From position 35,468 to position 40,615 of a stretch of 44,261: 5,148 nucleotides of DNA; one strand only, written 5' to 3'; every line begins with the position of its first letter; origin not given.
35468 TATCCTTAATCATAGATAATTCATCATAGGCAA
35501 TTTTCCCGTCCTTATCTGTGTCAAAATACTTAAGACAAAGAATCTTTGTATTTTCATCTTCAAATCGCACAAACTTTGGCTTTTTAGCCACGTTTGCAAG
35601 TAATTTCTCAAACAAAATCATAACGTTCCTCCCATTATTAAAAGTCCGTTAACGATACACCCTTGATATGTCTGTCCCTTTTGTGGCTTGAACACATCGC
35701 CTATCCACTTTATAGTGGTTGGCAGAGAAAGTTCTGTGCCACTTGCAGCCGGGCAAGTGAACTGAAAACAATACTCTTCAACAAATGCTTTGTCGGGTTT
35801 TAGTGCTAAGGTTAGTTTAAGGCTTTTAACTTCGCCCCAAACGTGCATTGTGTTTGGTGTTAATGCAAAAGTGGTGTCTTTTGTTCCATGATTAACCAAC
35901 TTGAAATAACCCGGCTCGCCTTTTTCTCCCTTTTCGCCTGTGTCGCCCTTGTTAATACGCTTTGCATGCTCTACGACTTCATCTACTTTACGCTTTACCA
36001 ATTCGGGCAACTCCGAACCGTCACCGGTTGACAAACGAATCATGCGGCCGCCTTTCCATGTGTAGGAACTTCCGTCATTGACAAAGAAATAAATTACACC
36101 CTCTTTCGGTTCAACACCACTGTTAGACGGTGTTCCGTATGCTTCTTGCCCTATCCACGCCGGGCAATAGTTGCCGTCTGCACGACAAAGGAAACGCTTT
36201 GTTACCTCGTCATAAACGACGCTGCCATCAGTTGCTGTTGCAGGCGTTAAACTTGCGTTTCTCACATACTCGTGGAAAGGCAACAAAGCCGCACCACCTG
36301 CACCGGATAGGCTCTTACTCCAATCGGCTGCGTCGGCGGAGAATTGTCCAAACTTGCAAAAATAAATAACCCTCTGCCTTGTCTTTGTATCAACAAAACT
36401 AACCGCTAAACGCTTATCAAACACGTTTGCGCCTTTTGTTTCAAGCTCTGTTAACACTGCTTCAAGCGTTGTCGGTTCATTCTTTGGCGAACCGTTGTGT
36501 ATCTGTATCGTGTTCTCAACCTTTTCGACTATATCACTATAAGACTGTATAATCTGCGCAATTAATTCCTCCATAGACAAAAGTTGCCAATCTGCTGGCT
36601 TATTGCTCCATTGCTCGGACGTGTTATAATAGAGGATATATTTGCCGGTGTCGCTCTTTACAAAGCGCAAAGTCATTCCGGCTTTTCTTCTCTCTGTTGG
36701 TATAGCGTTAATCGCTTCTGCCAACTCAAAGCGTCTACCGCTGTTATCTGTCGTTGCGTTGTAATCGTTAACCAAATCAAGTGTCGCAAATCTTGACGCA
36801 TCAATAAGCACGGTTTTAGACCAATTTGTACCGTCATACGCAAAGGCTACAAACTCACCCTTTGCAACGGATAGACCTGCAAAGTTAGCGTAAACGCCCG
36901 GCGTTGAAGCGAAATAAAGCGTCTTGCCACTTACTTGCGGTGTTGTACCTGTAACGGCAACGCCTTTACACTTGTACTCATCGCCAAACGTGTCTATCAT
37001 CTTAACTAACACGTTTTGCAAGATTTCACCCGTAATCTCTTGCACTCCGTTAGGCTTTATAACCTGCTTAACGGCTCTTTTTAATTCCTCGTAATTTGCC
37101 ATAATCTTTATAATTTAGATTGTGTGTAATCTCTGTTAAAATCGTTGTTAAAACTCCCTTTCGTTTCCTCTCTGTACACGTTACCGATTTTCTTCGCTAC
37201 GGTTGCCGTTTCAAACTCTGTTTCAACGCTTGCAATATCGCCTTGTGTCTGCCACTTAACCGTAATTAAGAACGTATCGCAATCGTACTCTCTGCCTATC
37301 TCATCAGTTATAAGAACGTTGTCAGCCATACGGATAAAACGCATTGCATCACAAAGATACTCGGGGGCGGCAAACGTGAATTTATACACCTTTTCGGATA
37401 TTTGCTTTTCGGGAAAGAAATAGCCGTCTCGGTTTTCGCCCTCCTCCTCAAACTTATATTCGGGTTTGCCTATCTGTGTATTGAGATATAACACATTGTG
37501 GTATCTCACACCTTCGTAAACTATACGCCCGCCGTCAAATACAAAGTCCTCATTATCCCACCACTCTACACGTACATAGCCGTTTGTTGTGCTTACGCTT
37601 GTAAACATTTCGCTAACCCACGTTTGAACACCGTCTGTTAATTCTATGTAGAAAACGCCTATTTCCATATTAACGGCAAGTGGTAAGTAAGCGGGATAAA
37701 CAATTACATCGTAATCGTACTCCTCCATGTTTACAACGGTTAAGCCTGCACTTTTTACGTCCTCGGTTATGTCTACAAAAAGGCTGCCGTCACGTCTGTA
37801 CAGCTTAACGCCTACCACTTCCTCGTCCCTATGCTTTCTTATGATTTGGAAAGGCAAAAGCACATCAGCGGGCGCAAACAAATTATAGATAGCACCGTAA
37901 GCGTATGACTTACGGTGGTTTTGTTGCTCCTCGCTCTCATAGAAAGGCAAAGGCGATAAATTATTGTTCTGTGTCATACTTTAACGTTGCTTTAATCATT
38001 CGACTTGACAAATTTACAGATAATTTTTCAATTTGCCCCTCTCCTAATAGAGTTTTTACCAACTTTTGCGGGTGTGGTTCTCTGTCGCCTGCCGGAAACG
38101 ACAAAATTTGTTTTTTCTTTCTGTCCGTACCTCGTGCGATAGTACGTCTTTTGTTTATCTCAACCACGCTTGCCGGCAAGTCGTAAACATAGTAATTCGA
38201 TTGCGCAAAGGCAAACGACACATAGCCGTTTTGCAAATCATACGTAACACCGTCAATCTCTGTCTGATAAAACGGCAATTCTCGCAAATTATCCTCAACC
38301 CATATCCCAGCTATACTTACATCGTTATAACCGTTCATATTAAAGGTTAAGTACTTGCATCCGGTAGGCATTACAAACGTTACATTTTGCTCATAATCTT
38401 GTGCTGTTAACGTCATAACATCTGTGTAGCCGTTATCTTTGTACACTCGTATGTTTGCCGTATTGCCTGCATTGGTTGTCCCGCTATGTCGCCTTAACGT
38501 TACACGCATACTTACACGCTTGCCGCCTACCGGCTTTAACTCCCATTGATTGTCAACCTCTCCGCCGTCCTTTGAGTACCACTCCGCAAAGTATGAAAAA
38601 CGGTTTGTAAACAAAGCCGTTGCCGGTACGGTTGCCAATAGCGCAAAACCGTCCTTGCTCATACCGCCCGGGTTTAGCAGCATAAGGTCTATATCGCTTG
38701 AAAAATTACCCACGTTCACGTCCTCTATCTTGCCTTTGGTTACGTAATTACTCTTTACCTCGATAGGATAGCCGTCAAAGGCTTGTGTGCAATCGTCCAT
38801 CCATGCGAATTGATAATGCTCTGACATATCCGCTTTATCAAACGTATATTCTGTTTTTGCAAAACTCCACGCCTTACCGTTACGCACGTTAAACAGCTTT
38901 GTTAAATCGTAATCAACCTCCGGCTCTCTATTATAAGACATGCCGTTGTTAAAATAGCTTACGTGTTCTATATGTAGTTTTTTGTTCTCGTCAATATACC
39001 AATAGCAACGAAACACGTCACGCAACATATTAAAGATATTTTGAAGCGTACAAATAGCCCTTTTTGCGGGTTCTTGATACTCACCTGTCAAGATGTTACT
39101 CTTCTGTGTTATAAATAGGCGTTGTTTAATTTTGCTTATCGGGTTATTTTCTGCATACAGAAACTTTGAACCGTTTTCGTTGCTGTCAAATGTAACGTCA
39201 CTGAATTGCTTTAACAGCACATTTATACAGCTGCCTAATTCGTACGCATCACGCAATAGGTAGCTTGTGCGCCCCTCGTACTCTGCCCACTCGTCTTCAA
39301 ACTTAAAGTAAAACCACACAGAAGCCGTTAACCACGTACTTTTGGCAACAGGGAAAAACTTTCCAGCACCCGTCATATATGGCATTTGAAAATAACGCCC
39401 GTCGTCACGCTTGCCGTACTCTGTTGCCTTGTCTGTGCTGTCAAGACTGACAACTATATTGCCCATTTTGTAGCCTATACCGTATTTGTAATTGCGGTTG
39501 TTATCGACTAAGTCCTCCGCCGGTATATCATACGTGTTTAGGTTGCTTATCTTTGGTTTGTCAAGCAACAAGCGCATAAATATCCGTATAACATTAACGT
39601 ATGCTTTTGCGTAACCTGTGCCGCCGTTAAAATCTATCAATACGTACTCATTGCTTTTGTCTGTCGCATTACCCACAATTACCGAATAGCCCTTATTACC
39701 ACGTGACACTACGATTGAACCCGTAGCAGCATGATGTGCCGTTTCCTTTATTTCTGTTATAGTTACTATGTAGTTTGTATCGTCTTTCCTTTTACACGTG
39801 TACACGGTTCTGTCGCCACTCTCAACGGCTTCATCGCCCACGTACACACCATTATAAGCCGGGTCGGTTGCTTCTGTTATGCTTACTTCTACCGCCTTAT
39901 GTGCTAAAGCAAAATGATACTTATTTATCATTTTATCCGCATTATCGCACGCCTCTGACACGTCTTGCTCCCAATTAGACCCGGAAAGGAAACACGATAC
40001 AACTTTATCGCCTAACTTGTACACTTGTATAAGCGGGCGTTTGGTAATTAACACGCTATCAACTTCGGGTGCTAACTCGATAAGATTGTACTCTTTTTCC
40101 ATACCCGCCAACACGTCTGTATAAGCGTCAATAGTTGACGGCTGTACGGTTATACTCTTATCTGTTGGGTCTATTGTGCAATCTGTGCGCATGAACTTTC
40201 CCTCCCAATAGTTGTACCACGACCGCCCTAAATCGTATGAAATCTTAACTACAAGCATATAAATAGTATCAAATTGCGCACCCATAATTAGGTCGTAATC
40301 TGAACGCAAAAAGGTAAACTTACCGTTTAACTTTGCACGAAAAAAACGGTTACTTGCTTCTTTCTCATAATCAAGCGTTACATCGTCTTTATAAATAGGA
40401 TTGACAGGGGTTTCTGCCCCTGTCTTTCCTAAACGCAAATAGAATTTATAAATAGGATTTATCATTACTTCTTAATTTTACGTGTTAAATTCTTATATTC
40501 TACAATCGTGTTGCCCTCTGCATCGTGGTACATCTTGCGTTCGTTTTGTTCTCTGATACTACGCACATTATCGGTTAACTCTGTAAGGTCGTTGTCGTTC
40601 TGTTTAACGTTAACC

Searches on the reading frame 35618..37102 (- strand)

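Call 55: search_protein_families(library=phrogs, proteins=[window:35618-37102:-], max_evalue=0.001)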
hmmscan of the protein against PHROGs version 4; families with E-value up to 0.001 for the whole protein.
window:35618-37102:- (494 aa): 1 family
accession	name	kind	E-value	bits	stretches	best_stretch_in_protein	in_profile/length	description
phrog_36068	-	unknown function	2.2e-13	49.9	1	4-102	3-101/1258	-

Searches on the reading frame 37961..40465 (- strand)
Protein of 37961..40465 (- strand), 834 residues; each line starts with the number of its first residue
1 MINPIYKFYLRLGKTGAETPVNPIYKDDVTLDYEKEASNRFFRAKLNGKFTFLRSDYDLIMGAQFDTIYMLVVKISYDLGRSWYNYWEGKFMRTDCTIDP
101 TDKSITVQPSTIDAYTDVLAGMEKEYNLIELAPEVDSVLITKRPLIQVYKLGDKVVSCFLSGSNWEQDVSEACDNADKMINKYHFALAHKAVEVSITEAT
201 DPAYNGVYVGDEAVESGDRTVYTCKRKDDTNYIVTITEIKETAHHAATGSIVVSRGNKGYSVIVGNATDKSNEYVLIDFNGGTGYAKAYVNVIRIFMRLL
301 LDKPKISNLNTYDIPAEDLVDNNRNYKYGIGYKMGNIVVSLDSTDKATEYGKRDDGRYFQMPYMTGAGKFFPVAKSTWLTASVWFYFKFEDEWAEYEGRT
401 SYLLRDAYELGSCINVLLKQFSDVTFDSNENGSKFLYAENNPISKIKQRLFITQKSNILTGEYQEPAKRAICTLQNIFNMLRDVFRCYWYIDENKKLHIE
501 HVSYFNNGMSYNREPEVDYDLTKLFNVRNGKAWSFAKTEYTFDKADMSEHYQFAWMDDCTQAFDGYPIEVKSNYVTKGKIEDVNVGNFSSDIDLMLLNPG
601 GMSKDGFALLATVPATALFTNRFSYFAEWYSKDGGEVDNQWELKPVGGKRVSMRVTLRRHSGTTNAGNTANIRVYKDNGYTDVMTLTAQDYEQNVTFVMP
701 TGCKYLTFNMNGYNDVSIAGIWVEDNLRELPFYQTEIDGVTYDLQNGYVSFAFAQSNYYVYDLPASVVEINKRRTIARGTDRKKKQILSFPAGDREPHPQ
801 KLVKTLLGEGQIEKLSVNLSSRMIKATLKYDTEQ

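Call 55: search_protein_families(library=phrogs, proteins=[window:37961-40465:-], max_evalue=0.001)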
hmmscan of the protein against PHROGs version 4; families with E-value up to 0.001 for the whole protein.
window:37961-40465:- (834 aa): 1 family
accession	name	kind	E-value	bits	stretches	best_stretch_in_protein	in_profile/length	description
phrog_19383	-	unknown function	1.2e-174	583.8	2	20-624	127-743/844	-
